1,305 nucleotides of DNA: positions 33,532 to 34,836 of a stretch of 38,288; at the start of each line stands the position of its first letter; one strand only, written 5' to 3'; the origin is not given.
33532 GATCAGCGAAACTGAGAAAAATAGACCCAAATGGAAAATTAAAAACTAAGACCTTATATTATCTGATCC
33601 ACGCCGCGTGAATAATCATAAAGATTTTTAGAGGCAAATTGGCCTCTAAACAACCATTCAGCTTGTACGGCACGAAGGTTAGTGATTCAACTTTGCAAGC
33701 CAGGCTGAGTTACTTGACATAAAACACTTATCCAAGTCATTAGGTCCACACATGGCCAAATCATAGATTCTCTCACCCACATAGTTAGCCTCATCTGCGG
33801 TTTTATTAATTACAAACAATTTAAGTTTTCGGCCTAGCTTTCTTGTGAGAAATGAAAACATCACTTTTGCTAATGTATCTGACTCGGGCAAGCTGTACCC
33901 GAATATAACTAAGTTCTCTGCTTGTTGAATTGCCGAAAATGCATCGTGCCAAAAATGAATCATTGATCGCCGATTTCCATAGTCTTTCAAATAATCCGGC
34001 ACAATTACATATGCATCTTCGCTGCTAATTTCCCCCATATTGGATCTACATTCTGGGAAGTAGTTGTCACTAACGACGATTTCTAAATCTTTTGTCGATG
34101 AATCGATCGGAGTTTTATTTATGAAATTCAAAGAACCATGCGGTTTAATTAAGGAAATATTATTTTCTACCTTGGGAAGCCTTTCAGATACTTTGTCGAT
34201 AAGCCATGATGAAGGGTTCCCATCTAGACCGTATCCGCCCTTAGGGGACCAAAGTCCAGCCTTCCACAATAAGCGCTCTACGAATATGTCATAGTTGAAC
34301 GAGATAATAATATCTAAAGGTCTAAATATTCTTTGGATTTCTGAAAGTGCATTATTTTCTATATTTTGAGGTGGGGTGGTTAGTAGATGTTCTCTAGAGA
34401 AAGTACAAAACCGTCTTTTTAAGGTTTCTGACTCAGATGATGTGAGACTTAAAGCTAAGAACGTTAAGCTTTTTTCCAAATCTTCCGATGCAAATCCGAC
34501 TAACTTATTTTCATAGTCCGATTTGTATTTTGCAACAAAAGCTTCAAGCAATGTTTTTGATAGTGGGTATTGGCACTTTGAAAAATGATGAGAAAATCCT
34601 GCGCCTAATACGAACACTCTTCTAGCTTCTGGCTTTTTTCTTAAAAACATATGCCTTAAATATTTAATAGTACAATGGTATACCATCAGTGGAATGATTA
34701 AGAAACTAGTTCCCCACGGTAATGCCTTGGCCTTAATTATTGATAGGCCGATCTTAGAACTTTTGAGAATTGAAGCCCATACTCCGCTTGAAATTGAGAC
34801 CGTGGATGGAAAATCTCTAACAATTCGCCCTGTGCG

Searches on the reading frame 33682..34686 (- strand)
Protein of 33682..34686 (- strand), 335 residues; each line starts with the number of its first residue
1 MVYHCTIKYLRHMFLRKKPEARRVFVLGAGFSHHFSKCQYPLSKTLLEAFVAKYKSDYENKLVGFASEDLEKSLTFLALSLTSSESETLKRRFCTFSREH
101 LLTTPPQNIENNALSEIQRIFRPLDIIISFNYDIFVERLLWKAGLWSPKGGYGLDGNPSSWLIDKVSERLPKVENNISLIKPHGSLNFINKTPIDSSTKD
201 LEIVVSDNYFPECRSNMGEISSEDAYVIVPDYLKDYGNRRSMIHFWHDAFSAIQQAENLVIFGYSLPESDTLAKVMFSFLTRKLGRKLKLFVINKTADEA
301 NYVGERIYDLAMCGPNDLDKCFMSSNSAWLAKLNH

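Call 3: search_protein_families(library=pfam, proteins=[window:33682-34686:-], max_evalue=0.1)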
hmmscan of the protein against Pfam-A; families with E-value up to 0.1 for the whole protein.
seq(335 aa): 1 family
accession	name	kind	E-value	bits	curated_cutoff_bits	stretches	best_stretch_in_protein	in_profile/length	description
PF13289.12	SIR2_2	-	0.0032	18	24.5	1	126-271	2-98/141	SIR2-like domain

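Call 4: search_protein_families(library=padloc, proteins=[window:33682-34686:-], max_evalue=0.1)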
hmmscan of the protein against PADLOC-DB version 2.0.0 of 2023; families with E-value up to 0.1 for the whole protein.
seq(335 aa): 8 families
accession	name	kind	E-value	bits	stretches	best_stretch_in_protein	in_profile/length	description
PDLC04074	SIR2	-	8.2e-06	23.2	1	125-207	144-226/357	-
PDLC02414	Aga_SIR2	-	0.0011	16.4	1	123-193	118-179/313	-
PDLC04087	SIR2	-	0.0017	15.3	1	21-191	17-199/343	-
PDLC04961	PDC-S21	-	0.0039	14.5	0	105-191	118-199/336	-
PDLC02408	Aga_SIR2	-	0.0049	14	1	122-192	146-207/343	Class II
PDLC04089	SIR2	-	0.024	11.9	0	176-191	169-184/336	-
PDLC04084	SIR2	-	0.025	11.8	0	163-198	227-257/414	-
PDLC04082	SIR2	-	0.026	11.4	0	172-190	186-204/345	-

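Call 6: search_protein_families(library=ncbifam, proteins=[window:33682-34686:-], max_evalue=0.1)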
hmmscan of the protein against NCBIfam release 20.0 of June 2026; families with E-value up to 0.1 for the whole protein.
seq(335 aa): 0 families

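Call 17: find_homologous_proteins(query=window:33682-34650:-)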
Query seq(323 aa) (323 aa): 481 proteins with E <= 0.001 among 3492 candidates; the best 120 are listed.
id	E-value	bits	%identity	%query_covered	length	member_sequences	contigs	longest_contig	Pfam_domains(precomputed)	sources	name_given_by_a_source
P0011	1.5e-216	736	100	100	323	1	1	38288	-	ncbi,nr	ncbi:MAG: hypothetical protein KDD48_00140 [Bdellovibrionales bacterium]|nr:hypothetical protein [Bd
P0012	6.3e-42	162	31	98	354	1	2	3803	-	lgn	-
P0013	4.4e-38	149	32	92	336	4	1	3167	-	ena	-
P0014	4.4e-35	140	32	97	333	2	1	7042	PF13289.13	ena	-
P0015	7.2e-27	113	28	90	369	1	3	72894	-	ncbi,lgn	-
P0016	1.3e-23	102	30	91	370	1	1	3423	-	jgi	jgi:hypothetical protein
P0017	3.9e-22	97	30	80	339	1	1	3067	PF13289.13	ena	-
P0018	5.7e-21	93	27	89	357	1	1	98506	-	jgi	jgi:hypothetical protein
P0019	2.4e-19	88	30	80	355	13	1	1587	-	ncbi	-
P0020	1.2e-18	86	29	64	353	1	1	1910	PF13289.13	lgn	-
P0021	2.7e-17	81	35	51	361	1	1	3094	-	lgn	-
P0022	2.9e-17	81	31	61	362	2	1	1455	PF13289.13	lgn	-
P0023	1.3e-16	79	32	60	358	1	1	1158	PF13289.13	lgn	-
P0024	4.2e-16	77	29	61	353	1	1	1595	PF13289.13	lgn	-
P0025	4.8e-16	77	28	77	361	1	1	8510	-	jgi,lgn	jgi:hypothetical protein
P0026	6.0e-16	77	30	57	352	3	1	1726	PF13289.13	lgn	-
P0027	8.2e-16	76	31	65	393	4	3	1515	PF13289.13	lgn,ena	-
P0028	8.5e-16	76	36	48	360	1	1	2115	PF13289.13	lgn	-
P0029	1.2e-15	76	34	48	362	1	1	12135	PF13289.13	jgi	jgi:hypothetical protein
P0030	1.4e-15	75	27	64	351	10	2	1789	PF13289.13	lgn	-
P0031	2.4e-15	75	31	64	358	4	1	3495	PF13289.13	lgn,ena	-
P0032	3.4e-15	74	31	51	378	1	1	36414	PF13289.13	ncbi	-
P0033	3.8e-15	74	29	64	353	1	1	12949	PF13289.13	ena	-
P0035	4.5e-15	74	30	64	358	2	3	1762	PF13289.13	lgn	-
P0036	5.1e-15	74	29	64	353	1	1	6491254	PF13289.13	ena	-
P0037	5.4e-15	74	29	56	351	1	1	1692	PF13289.13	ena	-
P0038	6.3e-15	73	28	62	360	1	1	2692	PF13289.13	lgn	-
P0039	7.3e-15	73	29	53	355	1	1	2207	PF13289.13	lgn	-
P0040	8.7e-15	73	27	58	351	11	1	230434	PF13289.13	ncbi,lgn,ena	-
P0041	1.1e-14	73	30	47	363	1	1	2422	PF13289.13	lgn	-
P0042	1.7e-14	72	32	51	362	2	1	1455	PF13289.13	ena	-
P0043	1.8e-14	72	28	64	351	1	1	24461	PF13289.13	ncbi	ncbi:MAG: SIR2 family protein [Candidatus Binatia bacterium]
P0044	3.1e-14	71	29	79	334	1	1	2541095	PF13289.13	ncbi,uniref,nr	ncbi:SIR2 family protein [Leptospira kanakyensis]|uniref:SIR2 family protein n=1 Tax=Leptospira kana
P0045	3.3e-14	71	25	78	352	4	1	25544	PF13289.13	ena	-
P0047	6.0e-14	70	28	64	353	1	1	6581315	PF13289.13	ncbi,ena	-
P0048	8.1e-14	70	31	54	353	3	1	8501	PF13289.13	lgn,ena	-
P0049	1.4e-13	69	26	85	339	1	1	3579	PF13289.13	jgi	jgi:SIR2-like protein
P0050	1.9e-13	68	31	48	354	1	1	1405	PF13289.13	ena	-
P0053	2.2e-13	68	25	86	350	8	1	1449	PF13289.13,PF14253.12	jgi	jgi:hypothetical protein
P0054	2.5e-13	68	32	54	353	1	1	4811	PF13289.13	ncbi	-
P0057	4.6e-13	67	31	56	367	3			PF13289.13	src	-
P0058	7.8e-13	66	30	61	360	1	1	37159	PF13289.13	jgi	jgi:hypothetical protein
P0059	8.1e-13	66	28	57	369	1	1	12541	PF13289.13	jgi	jgi:SIR2-like domain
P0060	9.1e-13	66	29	79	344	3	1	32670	PF13289.13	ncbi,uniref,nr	ncbi:SIR2 family protein [Leptospira stimsonii]|uniref:Uncharacterized protein n=1 Tax=Leptospira st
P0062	9.4e-13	66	29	55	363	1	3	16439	PF13289.13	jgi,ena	jgi:hypothetical protein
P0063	1.1e-12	66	30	81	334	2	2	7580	PF13289.13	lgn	-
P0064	1.2e-12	66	29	55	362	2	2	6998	PF13289.13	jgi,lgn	-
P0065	1.2e-12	66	29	84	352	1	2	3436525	PF13289.13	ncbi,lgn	ncbi:SIR2 family protein [Leptospira sp. WS60.C2]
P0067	1.4e-12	66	31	51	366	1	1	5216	PF13289.13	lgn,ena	-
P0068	1.5e-12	66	30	54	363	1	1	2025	PF13289.13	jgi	jgi:hypothetical protein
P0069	1.6e-12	65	27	84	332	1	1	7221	PF13289.13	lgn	-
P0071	1.9e-12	65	27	85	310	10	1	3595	PF13289.13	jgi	jgi:SIR2-like domain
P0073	2.2e-12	65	27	53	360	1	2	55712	PF13289.13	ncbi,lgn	-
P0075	4.1e-12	64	28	52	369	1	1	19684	PF13289.13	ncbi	-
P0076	4.8e-12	64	29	73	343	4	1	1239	PF13289.13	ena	-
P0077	6.1e-12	64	26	84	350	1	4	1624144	PF13289.13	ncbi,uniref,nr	ncbi:hypothetical protein EHQ23_14470 [Leptospira bourretii]|uniref:Uncharacterized protein n=1 Tax=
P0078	6.9e-12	63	32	48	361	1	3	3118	PF13289.13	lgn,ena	-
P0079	9.3e-12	63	30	50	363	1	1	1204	PF13289.13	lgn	-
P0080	1.2e-11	63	29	60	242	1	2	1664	PF13289.13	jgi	jgi:hypothetical protein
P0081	1.4e-11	62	29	66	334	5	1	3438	PF13289.13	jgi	jgi:hypothetical protein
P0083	1.8e-11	62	28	50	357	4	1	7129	PF13289.13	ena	-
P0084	1.8e-11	62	32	60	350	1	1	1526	PF13289.13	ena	-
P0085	2.0e-11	62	33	48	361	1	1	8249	PF13289.13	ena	-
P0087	2.6e-11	61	29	69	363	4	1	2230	PF13289.13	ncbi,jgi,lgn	jgi:hypothetical protein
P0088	3.1e-11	61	28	61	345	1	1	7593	PF13289.13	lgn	-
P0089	3.6e-11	61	25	64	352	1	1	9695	PF13289.13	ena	-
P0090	4.5e-11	61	31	55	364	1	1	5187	PF13289.13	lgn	-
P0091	5.1e-11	61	31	52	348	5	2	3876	PF13289.13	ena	-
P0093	1.1e-10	59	32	54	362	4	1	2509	PF13289.13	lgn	-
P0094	1.6e-10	59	29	56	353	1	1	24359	PF13289.13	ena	-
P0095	2.0e-10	59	31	50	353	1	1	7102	PF13289.13,PF16263.11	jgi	jgi:hypothetical protein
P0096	2.8e-10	58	26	71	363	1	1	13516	PF13289.13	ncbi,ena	-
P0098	3.0e-10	58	25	85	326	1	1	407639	PF13289.13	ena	-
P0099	3.3e-10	58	27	97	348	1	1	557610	PF13289.13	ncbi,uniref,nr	ncbi:hypothetical protein EHQ47_16725 [Leptospira bourretii]|uniref:SIR2 family protein n=1 Tax=Lept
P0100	3.4e-10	58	26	47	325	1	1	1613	PF13289.13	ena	-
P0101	3.9e-10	58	30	55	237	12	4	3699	PF13289.13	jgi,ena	-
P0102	4.5e-10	57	26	97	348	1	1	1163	PF13289.13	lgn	-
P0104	6.2e-10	57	24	88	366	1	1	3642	PF13289.13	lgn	-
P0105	6.9e-10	57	24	86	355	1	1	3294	PF13289.13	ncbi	-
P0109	2.4e-9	55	29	47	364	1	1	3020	PF13289.13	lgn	-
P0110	2.6e-9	55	26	85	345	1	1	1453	PF13289.13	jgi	-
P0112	2.7e-9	55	27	61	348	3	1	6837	PF13289.13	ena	-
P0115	3.4e-9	55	27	56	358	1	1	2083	PF13289.13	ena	-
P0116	3.5e-9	54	29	47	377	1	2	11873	PF13289.13,PF14253.12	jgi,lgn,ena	jgi:hypothetical protein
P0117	4.8e-9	54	30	48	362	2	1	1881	PF13289.13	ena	-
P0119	6.1e-9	54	28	47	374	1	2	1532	PF13289.13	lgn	-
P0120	6.2e-9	54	28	47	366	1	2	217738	PF13289.13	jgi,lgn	jgi:hypothetical protein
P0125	1.3e-8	53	25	61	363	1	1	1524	PF13289.13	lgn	-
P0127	1.3e-8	53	30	48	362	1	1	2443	PF13289.13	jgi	jgi:hypothetical protein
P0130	1.8e-8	52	24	89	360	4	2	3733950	PF13289.13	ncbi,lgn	-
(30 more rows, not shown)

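Call 31: search_solved_structures(query=P0011, max_evalue=1, show_alignments=2)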
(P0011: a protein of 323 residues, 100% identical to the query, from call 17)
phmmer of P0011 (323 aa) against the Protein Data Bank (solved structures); distinct sequences matched with E-value up to 1: 2.
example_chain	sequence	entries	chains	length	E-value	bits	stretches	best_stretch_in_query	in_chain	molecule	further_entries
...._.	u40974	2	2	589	0.33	13.4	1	218-289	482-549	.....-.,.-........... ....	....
3a47_A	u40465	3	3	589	0.34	13.4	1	218-289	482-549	Oligo-1,6-glucosidase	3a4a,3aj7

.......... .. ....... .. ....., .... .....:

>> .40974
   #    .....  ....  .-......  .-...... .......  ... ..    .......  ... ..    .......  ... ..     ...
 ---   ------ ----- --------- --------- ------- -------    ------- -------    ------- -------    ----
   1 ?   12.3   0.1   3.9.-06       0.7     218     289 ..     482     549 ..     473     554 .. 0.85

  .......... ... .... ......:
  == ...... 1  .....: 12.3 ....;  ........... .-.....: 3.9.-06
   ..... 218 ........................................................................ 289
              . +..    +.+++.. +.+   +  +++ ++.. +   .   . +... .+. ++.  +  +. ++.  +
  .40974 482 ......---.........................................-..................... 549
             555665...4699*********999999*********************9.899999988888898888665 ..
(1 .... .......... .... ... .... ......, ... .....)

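Call 34: search_solved_structures(query=A2, max_evalue=1, show_alignments=1)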
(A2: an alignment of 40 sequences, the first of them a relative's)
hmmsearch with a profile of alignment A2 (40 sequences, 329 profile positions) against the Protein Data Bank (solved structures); distinct sequences matched with E-value up to 1: 7.
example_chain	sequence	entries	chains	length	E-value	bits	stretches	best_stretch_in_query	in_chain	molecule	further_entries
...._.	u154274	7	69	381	5.9e-15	58.6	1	5-231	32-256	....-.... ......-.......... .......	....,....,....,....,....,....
8yhx_G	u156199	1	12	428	5.1e-10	42.4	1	40-271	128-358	SIR2 family protein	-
8j4u_A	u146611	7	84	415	8e-07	31.9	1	7-212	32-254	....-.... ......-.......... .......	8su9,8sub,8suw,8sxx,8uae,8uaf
3fd2_A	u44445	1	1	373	0.00035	23.3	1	93-165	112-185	Site-specific DNA endonuclease I-MsoI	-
9r3e_B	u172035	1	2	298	0.12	14.9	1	4-147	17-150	Protein FAM118B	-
9r0p_B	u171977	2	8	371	0.25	13.9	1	4-147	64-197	Protein FAM118B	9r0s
6c95_D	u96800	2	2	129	0.74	12.3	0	41-109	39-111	Huntingtin-interacting protein K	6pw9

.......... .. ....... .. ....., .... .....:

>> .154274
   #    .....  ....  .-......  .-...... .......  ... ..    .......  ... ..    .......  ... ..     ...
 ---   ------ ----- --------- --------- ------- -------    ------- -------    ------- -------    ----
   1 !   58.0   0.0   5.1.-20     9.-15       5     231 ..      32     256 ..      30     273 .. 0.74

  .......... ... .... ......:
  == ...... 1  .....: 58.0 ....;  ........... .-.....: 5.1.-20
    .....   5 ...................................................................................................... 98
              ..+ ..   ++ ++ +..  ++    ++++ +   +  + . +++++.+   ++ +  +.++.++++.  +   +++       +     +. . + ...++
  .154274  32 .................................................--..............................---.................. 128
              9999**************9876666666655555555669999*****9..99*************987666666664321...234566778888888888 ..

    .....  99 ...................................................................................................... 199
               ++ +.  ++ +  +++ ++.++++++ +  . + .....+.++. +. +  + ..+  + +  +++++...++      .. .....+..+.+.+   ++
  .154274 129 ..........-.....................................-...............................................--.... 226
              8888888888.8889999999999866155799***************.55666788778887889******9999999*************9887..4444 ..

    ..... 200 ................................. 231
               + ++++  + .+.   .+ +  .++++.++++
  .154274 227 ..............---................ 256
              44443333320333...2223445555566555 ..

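Call 35: search_protein_families(library=padloc, alignment_id=A2, max_evalue=0.001)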
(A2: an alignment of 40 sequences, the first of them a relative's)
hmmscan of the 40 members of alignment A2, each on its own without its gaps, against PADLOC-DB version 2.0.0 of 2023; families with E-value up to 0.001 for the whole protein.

A. member 1, P0011 (323 aa): 1 family
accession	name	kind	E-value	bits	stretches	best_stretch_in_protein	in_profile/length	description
PDLC04074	SIR2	-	7.6e-06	23.3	1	113-195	144-226/357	-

B. families by the number of members that match (of 40 scanned): 22 families
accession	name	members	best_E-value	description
PDLC04087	SIR2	34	1.5e-11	-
PDLC02414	Aga_SIR2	33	2.1e-13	-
PDLC02408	Aga_SIR2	30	5.5e-11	Class II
PDLC04093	SIR2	29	2.1e-11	-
PDLC04088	SIR2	21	8e-10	-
PDLC04096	SIR2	20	5.7e-08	-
PDLC04092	SIR2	20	2.1e-07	-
PDLC04082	SIR2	17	5.1e-09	-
PDLC04084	SIR2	16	2.5e-10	-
PDLC04094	SIR2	16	5.8e-07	-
PDLC04078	SIR2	12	3e-07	-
PDLC04081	SIR2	9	1.2e-07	-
PDLC04960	PDC-S21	9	1.3e-07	-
PDLC04074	SIR2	7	1.4e-06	-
PDLC04961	PDC-S21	7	1e-05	-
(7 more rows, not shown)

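Call 36: find_related_loci(query=A2, collection=genome_contigs, flank=6000)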
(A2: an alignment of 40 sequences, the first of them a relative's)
Query A2 (323 aa) in genome_contigs; peptide patterns used: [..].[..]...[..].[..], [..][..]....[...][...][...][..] (x = any residue, [..] = any of these).
600 stretches matched a pattern (row limit reached: there are more); 278 encode a relative of the query (tblastn E <= 1e-3); the best 80 are kept; 80 distinct loci.
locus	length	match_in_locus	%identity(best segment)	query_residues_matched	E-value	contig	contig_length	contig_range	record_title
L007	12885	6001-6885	28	8-299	4e-32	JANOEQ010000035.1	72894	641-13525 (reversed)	MAG: Chitinophagaceae bacterium isolate SOY_65_metabat_221 SOY_65_k141_1502393, whole genome shotgun sequence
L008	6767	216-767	31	102-287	4e-21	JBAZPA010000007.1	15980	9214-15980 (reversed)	MAG: archaeon isolate SO_2017_SWC_19 scaffold_3142_c1_LP-4_2017, whole genome shotgun sequence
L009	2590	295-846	30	102-287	3e-18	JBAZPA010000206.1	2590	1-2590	MAG: archaeon isolate SO_2017_SWC_19 scaffold_32392_c1_LP-4_2017, whole genome shotgun sequence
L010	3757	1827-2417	29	113-314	8e-18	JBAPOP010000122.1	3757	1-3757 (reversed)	MAG: Candidatus Acidiferrales bacterium isolate MFD03399_ilm_asm_bin39 k127_25179, whole genome shotgun sequence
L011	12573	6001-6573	28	55-270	3e-17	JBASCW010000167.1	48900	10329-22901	MAG: Burkholderiales bacterium isolate MFD03501_ilm_asm_bin14 k127_22463, whole genome shotgun sequence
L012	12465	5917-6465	25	104-288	2e-16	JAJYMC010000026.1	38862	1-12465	MAG: Bacillota bacterium isolate DBS2-4.bin104 NODE_1615_length_38862_cov_2.35903, whole genome shotgun sequence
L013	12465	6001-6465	27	113-274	5e-16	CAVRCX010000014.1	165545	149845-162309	MAG: Terriglobia bacterium isolate MFD04780.bin.1.217 genome assembly, contig: contig_80014, whole genome shotgun sequen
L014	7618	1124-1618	28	102-272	7e-15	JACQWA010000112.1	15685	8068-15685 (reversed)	MAG: Candidatus Rokuibacteriota bacterium isolate NC_groundwater_1477_Ag_S-0.65um_67_43 S_p65_S5_coassembly_k141_1348629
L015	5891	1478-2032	27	106-268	9e-15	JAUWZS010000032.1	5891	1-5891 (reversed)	MAG: Candidatus Aenigmatarchaeota archaeon isolate CSMAG_2742 CSMAG_2742_k141_694417_length_5891_cov_30.9397, whole geno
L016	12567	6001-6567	26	79-266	1e-14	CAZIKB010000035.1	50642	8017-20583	MAG TPA_asm: uncultured Cytophagia bacterium isolate binchicken_co121_9 genome assembly, contig: NODE_222_length_50642_c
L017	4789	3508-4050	29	113-298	1e-14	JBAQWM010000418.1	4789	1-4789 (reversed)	MAG: Steroidobacteraceae bacterium isolate MFD03290_ilm_asm_bin37 k127_186690, whole genome shotgun sequence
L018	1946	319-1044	29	43-266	4e-14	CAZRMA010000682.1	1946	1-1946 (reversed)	MAG TPA_asm: uncultured Ignavibacteriaceae bacterium isolate SRP214966_co3_129 genome assembly, contig: NODE_158066_leng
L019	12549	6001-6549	25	105-286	6e-14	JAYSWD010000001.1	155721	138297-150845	MAG: Candidatus Omnitrophota bacterium isolate GFS_12873 GFS_12873_0, whole genome shotgun sequence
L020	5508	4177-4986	28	12-265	6e-14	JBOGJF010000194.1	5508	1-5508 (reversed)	MAG: Vicinamibacteria bacterium isolate M3-S_concoct.bin.117_sub k127_2813421, whole genome shotgun sequence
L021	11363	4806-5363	33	93-287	1e-13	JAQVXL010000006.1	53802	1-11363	MAG: Desulfotomaculaceae bacterium isolate STF2_125 NODE_1163_length_53802_cov_5.240932_Sandtown_F2, whole genome shotgu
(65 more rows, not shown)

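Call 78: predict_structure(alignment_id=A2)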
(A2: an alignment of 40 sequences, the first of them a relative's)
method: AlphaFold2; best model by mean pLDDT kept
length: 323 residues; sequences in the alignment: 40
mean_pLDDT: 84.7   pTM: 0.88
mean pLDDT of the five models: 84.7, 83.3, 83.1, 83.0, 82.4
residues with pLDDT >= 90: 145; 70-90: 130; 50-70: 39; < 50: 9
segments of 3 or more residues with pLDDT < 50: 1-5, 145-148
pLDDT, mean of each block of 10 residues (from residue 1): 54 96 93 91 85 76 87 88 87 70 94 94 93 90 59 64 89 87 76 85 69 80 82 92 95 92 88 85 96 94 89 91 87
secondary structure, 60 per line:
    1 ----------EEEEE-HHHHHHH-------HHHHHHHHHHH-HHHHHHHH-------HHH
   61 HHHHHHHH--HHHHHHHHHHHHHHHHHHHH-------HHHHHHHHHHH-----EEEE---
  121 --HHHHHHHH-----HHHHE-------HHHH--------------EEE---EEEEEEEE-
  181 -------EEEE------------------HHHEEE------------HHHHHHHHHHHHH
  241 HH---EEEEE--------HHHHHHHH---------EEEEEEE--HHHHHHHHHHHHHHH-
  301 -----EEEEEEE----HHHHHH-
elements in order: E11-15 H17-23 H31-41 H43-50 H58-68 H71-90 H98-108 E114-117 H123-130 H136-139 H148-151 E166-168 E172-179 E188-191 E213-215 H228-242 E246-250 H259-266 E276-282 H285-299 E306-312 H317-322
